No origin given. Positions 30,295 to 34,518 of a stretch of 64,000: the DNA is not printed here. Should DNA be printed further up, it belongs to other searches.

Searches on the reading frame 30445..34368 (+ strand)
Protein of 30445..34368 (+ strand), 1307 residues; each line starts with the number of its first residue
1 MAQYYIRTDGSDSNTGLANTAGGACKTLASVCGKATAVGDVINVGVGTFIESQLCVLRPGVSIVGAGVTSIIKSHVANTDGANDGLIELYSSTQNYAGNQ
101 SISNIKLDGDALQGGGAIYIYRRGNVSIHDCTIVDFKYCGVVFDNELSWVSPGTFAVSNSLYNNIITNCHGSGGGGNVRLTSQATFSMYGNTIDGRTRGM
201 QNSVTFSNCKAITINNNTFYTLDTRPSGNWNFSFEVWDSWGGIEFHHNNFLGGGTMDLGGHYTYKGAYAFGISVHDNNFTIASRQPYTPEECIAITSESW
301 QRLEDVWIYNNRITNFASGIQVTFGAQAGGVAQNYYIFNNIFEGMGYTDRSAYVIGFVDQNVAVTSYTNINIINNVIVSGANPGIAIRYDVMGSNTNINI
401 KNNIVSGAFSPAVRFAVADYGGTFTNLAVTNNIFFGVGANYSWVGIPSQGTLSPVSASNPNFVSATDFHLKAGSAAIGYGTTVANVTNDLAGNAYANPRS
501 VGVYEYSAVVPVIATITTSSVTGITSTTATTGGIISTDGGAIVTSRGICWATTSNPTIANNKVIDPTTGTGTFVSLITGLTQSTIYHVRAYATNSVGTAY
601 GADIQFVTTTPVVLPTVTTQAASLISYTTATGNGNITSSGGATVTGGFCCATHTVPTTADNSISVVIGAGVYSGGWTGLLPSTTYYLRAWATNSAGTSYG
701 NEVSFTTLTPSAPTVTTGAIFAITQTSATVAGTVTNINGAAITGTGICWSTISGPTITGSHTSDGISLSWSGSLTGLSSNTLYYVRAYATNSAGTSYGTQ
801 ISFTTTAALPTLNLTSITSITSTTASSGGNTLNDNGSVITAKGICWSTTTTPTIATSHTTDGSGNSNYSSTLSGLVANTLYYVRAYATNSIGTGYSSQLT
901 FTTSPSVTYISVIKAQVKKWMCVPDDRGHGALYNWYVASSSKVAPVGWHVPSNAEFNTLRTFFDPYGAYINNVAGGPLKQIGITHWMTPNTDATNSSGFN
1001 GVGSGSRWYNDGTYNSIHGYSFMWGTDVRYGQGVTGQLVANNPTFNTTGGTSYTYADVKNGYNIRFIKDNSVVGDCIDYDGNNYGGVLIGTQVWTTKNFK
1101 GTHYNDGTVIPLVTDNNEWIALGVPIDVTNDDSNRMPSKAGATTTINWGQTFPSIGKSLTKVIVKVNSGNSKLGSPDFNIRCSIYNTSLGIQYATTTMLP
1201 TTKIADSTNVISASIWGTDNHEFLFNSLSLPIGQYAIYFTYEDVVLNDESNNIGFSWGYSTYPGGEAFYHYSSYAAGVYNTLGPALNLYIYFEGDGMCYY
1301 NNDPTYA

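Call 22: search_protein_families(library=phrogs, proteins=[window:30445-34368:+], max_evalue=0.00001)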
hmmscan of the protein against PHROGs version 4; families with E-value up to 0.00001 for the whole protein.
window:30445-34368:+ (1307 aa): 1 family
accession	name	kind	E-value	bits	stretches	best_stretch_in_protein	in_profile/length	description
phrog_6977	-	tail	3.9e-11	43.9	0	708-809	151-246/284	minor tail protein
